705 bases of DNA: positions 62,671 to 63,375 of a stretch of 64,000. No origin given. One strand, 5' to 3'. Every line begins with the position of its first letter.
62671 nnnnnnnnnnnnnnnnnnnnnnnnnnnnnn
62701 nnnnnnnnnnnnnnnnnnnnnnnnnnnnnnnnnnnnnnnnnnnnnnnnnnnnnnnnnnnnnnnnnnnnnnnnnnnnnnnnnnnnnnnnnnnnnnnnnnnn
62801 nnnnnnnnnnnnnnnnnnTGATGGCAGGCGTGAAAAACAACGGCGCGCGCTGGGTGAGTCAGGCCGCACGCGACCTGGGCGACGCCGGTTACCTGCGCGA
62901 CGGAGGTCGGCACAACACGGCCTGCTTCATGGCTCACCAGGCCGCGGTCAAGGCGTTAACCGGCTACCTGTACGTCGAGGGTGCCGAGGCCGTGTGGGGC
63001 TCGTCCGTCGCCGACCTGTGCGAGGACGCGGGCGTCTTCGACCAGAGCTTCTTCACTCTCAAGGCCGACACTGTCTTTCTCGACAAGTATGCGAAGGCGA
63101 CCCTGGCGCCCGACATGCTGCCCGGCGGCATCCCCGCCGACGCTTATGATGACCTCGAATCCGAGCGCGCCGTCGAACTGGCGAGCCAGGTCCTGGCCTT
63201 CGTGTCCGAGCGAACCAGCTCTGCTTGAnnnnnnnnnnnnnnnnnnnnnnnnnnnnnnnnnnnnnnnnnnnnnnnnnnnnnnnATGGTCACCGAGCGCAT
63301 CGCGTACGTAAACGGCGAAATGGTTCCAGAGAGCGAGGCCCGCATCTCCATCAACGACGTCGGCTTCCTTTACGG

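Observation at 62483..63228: MNT/HEPN pair in which both partners appear to have lost their catalytic residues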

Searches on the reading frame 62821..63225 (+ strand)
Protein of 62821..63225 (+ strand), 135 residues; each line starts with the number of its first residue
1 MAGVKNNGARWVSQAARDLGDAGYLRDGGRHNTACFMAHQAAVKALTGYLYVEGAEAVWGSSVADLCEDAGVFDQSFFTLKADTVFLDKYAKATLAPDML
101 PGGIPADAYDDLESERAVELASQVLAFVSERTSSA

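Call 3: search_protein_families(library=pfam, proteins=[window:62821-63225:+], max_evalue=1)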
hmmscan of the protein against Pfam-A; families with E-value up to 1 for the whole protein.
window:62821-63225:+ (135 aa): 1 family
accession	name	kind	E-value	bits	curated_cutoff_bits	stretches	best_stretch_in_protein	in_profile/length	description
PF05168.19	HEPN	-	4e-13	50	22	1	10-130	3-116/117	HEPN domain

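Call 4: search_protein_families(library=ncbifam, proteins=[window:62821-63225:+], max_evalue=1)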
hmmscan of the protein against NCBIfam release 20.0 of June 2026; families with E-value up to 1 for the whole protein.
window:62821-63225:+ (135 aa): 0 families

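Call 5: search_protein_families(library=padloc, proteins=[window:62821-63225:+], max_evalue=1)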
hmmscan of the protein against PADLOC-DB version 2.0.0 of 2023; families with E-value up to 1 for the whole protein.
window:62821-63225:+ (135 aa): 0 families

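Call 6: search_solved_structures(query=window:62821-63225:+, max_evalue=10, show_alignments=4)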
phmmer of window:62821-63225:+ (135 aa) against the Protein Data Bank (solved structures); distinct sequences matched with E-value up to 10: 4.
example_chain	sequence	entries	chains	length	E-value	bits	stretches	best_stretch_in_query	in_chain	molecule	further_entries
1ufb_A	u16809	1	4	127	7e-15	58.6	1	6-131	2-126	TT1696 protein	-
1o3u_A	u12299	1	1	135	4e-12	49.7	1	14-130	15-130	conserved hypothetical protein TM0613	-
1wol_A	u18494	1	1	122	5.3e-12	49.3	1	10-129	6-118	122aa long conserved hypothetical protein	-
4qp5_A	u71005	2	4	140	0.7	13.4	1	1-93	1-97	Lysostaphin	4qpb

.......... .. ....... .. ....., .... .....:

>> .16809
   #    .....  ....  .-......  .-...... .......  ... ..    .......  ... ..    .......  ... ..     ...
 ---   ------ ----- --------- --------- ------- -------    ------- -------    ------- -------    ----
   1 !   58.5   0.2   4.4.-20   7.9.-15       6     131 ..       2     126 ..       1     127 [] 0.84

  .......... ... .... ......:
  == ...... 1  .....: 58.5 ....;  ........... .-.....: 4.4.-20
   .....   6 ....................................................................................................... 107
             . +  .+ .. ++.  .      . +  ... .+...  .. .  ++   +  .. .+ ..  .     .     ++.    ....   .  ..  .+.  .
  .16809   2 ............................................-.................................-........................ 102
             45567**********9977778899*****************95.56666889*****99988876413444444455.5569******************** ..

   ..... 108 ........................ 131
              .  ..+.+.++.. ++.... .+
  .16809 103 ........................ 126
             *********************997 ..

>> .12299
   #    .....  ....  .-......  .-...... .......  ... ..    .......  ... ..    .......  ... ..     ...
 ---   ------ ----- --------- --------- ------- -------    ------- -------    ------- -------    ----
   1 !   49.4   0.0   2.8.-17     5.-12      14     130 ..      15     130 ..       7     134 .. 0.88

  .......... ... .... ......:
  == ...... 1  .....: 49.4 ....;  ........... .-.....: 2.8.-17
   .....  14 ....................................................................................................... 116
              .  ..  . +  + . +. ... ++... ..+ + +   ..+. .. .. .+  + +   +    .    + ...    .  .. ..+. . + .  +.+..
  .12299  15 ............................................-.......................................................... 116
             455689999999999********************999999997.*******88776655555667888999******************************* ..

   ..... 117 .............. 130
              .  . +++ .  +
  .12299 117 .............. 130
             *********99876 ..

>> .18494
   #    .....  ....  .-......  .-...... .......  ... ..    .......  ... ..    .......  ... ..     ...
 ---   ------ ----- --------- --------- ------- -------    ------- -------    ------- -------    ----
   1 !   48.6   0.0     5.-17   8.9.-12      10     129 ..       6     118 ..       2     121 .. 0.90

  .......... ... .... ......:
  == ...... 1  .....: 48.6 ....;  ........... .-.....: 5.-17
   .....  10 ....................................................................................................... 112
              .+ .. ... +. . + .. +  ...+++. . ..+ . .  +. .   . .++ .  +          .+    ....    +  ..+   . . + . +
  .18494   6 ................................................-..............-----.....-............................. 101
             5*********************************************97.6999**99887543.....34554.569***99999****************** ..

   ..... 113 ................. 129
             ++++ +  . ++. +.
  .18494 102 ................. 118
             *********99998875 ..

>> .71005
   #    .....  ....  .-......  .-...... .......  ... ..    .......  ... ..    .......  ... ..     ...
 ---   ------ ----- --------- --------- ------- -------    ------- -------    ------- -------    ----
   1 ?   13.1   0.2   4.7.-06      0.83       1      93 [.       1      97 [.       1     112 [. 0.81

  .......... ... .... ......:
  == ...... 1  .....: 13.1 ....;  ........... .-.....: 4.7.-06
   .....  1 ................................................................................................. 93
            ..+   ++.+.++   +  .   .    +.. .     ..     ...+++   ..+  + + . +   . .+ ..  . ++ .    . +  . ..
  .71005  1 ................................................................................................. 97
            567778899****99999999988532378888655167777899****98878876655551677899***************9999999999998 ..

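Call 9: find_homologous_proteins(query=window:62821-63225:+, max_evalue=0.001)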
Query window:62821-63225:+ (135 aa): 65 proteins with E <= 0.001 among 106 candidates.
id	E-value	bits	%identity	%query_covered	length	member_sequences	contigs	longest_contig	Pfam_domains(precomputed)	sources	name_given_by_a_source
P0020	7.5e-83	293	100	100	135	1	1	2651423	PF05168.20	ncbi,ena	-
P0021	9.0e-73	260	90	100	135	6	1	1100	PF05168.20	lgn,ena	-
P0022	1.2e-66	241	85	97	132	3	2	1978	PF05168.20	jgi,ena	-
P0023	1.3e-66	240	85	95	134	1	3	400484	PF05168.20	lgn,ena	-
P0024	1.4e-63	231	81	98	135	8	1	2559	PF05168.20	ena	-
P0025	4.3e-63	229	80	98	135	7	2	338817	PF05168.20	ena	-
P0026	4.5e-63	229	79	96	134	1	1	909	PF05168.20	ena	-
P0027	3.1e-62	226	80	93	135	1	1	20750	PF05168.20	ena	-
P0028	3.2e-62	226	79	98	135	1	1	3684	PF05168.20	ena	-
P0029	5.1e-62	226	85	90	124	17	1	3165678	PF05168.20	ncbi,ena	-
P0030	7.8e-62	225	77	98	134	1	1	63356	PF05168.20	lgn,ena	-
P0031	8.4e-62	225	79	94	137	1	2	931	PF05168.20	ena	-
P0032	1.7e-60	221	81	92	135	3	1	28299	PF05168.20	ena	-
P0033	1.6e-58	214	81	91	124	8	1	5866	PF05168.20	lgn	-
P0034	5.4e-56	206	78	91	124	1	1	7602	PF05168.20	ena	-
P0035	4.4e-46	174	69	91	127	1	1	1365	PF05168.20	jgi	-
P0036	6.9e-44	167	58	100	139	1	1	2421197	PF05168.20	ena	-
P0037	3.2e-42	162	57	99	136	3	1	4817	PF05168.20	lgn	-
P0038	4.3e-42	161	59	96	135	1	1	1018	PF05168.20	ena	-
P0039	8.4e-42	160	56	97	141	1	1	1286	PF05168.20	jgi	jgi:HEPN domain-containing protein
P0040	1.2e-41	160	57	99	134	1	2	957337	PF05168.20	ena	-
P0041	7.5e-41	157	57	94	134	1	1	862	PF05168.20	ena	-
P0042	7.8e-41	157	57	99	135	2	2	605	PF05168.20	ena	-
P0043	1.1e-40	157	54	97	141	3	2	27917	PF05168.20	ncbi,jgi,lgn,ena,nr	ncbi:MAG: HEPN domain-containing protein [SAR202 cluster bacterium]|nr:HEPN domain-containing protei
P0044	1.3e-40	156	55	95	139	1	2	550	PF05168.20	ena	-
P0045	2.5e-40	156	58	93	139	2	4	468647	PF05168.20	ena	-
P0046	3.3e-40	155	55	93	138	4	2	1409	PF05168.20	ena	-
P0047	3.3e-40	155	55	96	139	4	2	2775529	PF05168.20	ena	-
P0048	1.1e-39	153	53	96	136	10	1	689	PF05168.20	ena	-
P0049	2.1e-39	153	54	96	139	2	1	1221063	PF05168.20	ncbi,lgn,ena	-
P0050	2.1e-39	153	57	91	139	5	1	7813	PF05168.20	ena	-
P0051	2.3e-39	152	55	96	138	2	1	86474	PF05168.20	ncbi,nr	ncbi:HEPN domain-containing protein [SAR202 cluster bacterium AD-804-J14_MRT_500m]|nr:HEPN domain-co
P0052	5.8e-39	151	58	90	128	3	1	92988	PF05168.20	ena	-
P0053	8.6e-39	151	57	94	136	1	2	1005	PF05168.20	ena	-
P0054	2.2e-38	149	56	93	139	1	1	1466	PF05168.20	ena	-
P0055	4.9e-38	148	59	86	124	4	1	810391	PF05168.20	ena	-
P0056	5.2e-38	148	56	91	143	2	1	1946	PF05168.20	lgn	-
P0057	6.5e-38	148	53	99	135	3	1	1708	PF05168.20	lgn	-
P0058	1.3e-37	147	52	95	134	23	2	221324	PF05168.20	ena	-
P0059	1.3e-37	147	52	95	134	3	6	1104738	PF05168.20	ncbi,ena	-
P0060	1.5e-37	147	55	93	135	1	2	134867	PF05168.20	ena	-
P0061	1.6e-37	146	53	96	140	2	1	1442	PF05168.20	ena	-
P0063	2.1e-37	146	52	96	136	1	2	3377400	PF05168.20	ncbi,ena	-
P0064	2.6e-37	146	53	96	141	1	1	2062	PF05168.20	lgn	-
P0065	3.2e-37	145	53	93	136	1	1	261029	PF05168.20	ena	-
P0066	4.3e-37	145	54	93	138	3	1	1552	PF05168.20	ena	-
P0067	1.1e-36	144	52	93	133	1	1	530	PF05168.20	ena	-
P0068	1.5e-36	143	53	93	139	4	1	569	PF05168.20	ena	-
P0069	2.8e-36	142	53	97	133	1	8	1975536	PF05168.20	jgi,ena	jgi:HEPN domain-containing protein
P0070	5.0e-36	142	52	93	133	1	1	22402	PF05168.20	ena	-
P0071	5.5e-36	141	54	87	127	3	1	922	PF05168.20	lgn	-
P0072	7.5e-36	141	53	97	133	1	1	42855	PF05168.20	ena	-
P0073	1.9e-34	137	50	96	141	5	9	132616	PF05168.20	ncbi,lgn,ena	-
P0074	3.0e-34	136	52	93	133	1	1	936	PF05168.20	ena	-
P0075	4.7e-34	135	50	97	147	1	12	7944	PF05168.20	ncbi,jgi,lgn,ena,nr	ncbi:MAG: HEPN domain-containing protein [Chloroflexi bacterium]|nr:HEPN domain-containing protein [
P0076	2.1e-33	133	53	96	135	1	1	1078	PF05168.20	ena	-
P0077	4.0e-33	132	50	91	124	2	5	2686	PF05168.20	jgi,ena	jgi:HEPN domain-containing protein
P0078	4.3e-33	132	49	94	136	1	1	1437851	PF05168.20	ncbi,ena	-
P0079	8.6e-31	125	54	89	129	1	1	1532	PF05168.20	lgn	-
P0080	2.8e-29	120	56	76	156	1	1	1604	PF00926.25,PF05168.20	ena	-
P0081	9.9e-28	115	46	96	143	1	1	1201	PF05168.20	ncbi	-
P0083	2.3e-25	107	54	77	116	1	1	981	PF05168.20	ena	-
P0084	1.2e-20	92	92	36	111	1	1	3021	PF05168.20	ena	-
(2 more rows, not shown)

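Call 15: find_related_loci(query=A2, collection=genome_contigs, flank=6000)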
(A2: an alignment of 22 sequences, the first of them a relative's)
Query A2 (135 aa) in genome_contigs; peptide patterns used: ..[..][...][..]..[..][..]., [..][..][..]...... (x = any residue, [..] = any of these).
600 stretches matched a pattern (row limit reached: there are more); 465 encode a relative of the query (tblastn E <= 1e-3); the best 80 are kept; 80 distinct loci.
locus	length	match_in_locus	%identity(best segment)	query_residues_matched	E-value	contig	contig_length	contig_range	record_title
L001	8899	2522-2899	83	7-132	5e-67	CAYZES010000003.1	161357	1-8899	MAG TPA_asm: uncultured Dehalococcoidia bacterium isolate SRP109090_co1_262 genome assembly, contig: NODE_62_length_1613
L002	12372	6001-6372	81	8-131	3e-65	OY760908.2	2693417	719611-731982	MAG: Dehalococcoidia bacterium isolate 99511b8e-fdeb-40b8-a9fc-769d5cc020c2 genome assembly, chromosome: 1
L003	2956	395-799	59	1-135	1e-49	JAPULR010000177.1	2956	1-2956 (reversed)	MAG: Chloroflexota bacterium isolate KW1-S21_197 KW1-S21_197_cg177, whole genome shotgun sequence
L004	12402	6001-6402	54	1-134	2e-46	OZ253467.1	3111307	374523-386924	MAG: Dehalococcoidia bacterium isolate 6fb9eebd-b222-4681-b7e3-abaa52723ab8 genome assembly, chromosome: 1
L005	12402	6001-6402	54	1-134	2e-46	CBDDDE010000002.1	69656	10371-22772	MAG: Dehalococcoidia bacterium isolate ab05cfd7-02f2-4a27-9691-689cd7b926e2 genome assembly, contig: contig_2, whole gen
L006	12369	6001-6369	57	7-129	2e-46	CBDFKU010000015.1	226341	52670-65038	MAG: Dehalococcoidia bacterium isolate a7bf128d-a2e1-49ec-b4e9-dcd6821f012d genome assembly, contig: contig_15, whole ge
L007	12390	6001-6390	54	5-134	4e-46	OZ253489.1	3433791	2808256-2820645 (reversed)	MAG: Dehalococcoidia bacterium isolate ffb8934b-577b-4777-8369-15bafc51d39f genome assembly, chromosome: 1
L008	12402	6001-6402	54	1-134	3e-45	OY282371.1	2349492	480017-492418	MAG: uncultured Dehalococcoidia bacterium genome assembly, chromosome: 1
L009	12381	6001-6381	57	7-133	3e-45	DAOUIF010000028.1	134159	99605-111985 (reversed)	MAG TPA_asm: Dehalococcoidia bacterium isolate S24_152 42933, whole genome shotgun sequence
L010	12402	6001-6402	54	1-134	2e-45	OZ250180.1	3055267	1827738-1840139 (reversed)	MAG: Dehalococcoidia bacterium isolate 83759f26-b041-4e0e-ab00-00081dda6eed genome assembly, chromosome: 1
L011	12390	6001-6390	54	5-134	3e-45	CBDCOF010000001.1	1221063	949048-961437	MAG: Dehalococcoidia bacterium isolate f6db25fd-3272-4cc8-8767-510b53d0c936 genome assembly, contig: contig_1, whole gen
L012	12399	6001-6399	55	1-133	2e-44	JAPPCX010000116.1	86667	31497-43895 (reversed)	MAG: Chloroflexota bacterium isolate IRC4_bin_11 NODE_295_length_86667_cov_10.5237, whole genome shotgun sequence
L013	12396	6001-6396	55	1-132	1e-44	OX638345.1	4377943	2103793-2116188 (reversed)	MAG: uncultured Dehalococcoidia bacterium isolate 64bd3295-a2ac-4bb0-a587-f708157bf7f0 genome assembly, chromosome: 1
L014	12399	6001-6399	55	1-133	1e-44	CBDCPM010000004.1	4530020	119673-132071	MAG: Dehalococcoidia bacterium isolate e106aa75-8e7b-471b-8364-be862cd00600 genome assembly, contig: contig_4, whole gen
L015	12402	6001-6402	53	1-134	4e-44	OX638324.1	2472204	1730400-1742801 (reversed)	MAG: uncultured Dehalococcoidia bacterium isolate 3cc91b85-964c-4eee-822c-8c355d828f5f genome assembly, chromosome: 1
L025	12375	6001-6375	52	5-129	2e-43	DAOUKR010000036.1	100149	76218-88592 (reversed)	MAG TPA_asm: Dehalococcoidia bacterium isolate S7_355 k113_1155303, whole genome shotgun sequence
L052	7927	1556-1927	54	8-131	1e-41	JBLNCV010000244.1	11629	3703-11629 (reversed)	MAG: Syntrophothermus sp. isolate MAG116 PRJNA950955_bin24_renamed_243, whole genome shotgun sequence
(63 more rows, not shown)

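Call 26: search_protein_families(library=pfam, proteins=[L025:2666-3424:+, L025:3428-4867:+, L025:4899-5594:+, L025:5655-5993:+, L025:5986-6393:+, L025:6412-7614:-, L025:7793-9124:+, L025:9066-10514:+], max_evalue=0.001)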
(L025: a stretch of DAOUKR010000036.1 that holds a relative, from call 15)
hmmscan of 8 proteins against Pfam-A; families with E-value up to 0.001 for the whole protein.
L025:2666-3424:+ (253 aa): 1 family
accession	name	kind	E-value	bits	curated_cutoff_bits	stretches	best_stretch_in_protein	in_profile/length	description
PF02754.22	CCG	-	4.6e-35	120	20.6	2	144-228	1-84/85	Cysteine-rich domain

L025:3428-4867:+ (480 aa): 10 families
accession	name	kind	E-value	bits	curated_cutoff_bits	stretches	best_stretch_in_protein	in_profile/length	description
PF02589.21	LUD_dom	-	4.3e-52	177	22.6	1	72-295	2-189/189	LUD domain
PF13183.11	Fer4_8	-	1.4e-13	51.6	27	1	311-378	2-68/68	4Fe-4S dicluster domain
PF13237.11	Fer4_10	-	3e-06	27.5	25.5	0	309-325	37-53/53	4Fe-4S dicluster domain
PF11870.13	LutB_C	-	3.3e-06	27.8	26.8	1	397-475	18-86/88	Lactate utilisation protein B, C-terminal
PF13187.11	Fer4_9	-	8.1e-06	26.2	27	0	312-325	35-48/52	4Fe-4S dicluster domain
PF00037.32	Fer4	-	9.6e-06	25.6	21.1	0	314-326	8-20/24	4Fe-4S binding domain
PF13534.11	Fer4_17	-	1.8e-05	25.6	22.2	1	314-378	2-60/61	4Fe-4S dicluster domain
PF12798.12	Fer4_3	-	1.8e-05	25.6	27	0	314-326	1-13/15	4Fe-4S binding domain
PF12797.12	Fer4_2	-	6e-05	23.2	24.5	0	310-326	6-22/22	4Fe-4S binding domain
PF12800.12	Fer4_4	-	0.00019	22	24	0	314-327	4-17/17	4Fe-4S binding domain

L025:4899-5594:+ (232 aa): 1 family
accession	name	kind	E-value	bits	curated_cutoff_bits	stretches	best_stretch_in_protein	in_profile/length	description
PF02589.21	LUD_dom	-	5.8e-40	137.5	22.6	1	48-231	4-189/189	LUD domain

L025:5655-5993:+ (113 aa): 0 families

L025:5986-6393:+ (136 aa): 1 family
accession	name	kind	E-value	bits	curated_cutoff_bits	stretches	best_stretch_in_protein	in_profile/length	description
PF05168.19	HEPN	-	2.3e-23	83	22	1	11-130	3-115/117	HEPN domain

L025:6412-7614:- (401 aa): 1 family
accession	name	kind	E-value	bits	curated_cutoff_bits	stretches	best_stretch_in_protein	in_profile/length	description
PF02595.20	Gly_kinase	-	7.7e-145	482.9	23.3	1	3-388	1-372/372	Glycerate kinase family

L025:7793-9124:+ (444 aa): 2 families
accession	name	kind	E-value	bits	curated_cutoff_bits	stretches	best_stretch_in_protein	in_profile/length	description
PF01546.33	Peptidase_M20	-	5.7e-09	36.6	24.6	1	83-383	4-189/206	Peptidase family M20/M25/M40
PF07687.19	M20_dimer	-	2.8e-08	34.1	21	1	202-299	4-101/107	Peptidase dimerisation domain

L025:9066-10514:+ (483 aa): 2 families
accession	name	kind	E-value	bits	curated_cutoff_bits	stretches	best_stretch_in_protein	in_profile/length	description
PF07687.19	M20_dimer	-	1.1e-07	32.2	21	1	244-333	11-100/107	Peptidase dimerisation domain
PF01546.33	Peptidase_M20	-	1e-05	26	24.6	1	117-424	3-194/206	Peptidase family M20/M25/M40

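Call 39: find_encoding_contigs(protein=P0078, flank=7000, max_places=3)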
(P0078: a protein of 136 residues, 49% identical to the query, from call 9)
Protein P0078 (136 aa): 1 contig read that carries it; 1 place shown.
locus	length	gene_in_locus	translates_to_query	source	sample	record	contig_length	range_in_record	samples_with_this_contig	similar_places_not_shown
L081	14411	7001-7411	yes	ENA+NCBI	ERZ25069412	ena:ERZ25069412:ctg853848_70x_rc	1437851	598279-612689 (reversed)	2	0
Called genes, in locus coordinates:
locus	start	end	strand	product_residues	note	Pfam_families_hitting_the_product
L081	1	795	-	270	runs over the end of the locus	PF00106:adh_short, PF08659:KR (weak), PF13561:adh_short_C2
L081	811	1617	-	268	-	PF00106:adh_short, PF08659:KR (faint), PF13561:adh_short_C2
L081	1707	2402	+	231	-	PF01144:CoA_trans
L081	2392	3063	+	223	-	PF01144:CoA_trans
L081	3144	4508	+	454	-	PF08811:DUF1800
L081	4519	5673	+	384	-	PF07394:DUF1501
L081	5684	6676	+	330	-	PF13449:Phytase-like (faint), PF24684:Vgb_lyase, PF25021:TEN_NHL (faint), PF02393:US22 (faint), PF06739:SBBP (faint), PF08450:SGL (weak), PF17170:DUF5128 (faint), PF01436:NHL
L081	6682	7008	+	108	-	-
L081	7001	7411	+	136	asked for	PF05168:HEPN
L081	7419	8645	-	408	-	PF06441:EHN, PF00561:Abhydrolase_1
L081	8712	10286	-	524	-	PF00005:ABC_tran, PF02463:SMC_N (faint), PF03193:RsgA_GTPase (faint), PF13191:AAA_16 (faint), PF13476:AAA_23 (faint), PF12848:ABC_tran_Xtn, PF00005:ABC_tran, PF13304:AAA_21 (weak), +6 more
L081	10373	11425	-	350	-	PF01408:GFO_IDH_MocA, PF02894:GFO_IDH_MocA_C (weak), PF22725:GFO_IDH_MocA_C3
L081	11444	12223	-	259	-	PF00378:ECH_1, PF16113:ECH_2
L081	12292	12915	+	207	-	PF00881:Nitroreductase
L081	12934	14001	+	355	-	PF03235:GmrSD_N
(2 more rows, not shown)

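Call 40: find_encoding_contigs(protein=P0073, flank=7000, max_places=3)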
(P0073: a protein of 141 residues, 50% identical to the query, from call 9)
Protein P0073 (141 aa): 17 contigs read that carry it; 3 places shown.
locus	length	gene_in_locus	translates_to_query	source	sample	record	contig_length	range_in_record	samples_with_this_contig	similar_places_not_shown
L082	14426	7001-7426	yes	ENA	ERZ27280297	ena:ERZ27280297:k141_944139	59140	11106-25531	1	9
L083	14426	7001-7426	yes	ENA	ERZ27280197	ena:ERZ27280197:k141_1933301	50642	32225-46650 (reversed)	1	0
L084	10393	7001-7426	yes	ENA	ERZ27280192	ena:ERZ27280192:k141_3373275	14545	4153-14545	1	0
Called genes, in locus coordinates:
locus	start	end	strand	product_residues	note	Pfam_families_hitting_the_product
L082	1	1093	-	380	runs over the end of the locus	PF25021:TEN_NHL (faint), PF08450:SGL (weak), PF01436:NHL (weak), PF17170:DUF5128, PF01436:NHL (weak)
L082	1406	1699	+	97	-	PF01527:HTH_Tnp_1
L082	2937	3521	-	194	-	PF13385:Laminin_G_3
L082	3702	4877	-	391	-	PF07394:DUF1501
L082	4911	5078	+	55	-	-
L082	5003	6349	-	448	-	PF08811:DUF1800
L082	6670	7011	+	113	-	-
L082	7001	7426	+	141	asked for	PF05168:HEPN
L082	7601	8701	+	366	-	PF02615:Ldh_2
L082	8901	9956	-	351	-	PF08240:ADH_N, PF00107:ADH_zinc_N, PF13602:ADH_zinc_N_2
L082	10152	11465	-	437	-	PF07690:MFS_1, PF12832:MFS_1_like (weak), PF07690:MFS_1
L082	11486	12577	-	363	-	PF08450:SGL (faint), PF10282:Lactonase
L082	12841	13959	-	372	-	PF01408:GFO_IDH_MocA, PF22725:GFO_IDH_MocA_C3, PF02894:GFO_IDH_MocA_C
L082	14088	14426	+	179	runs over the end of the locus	PF00300:His_Phos_1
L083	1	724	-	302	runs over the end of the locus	-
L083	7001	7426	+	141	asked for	PF05168:HEPN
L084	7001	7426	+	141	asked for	PF05168:HEPN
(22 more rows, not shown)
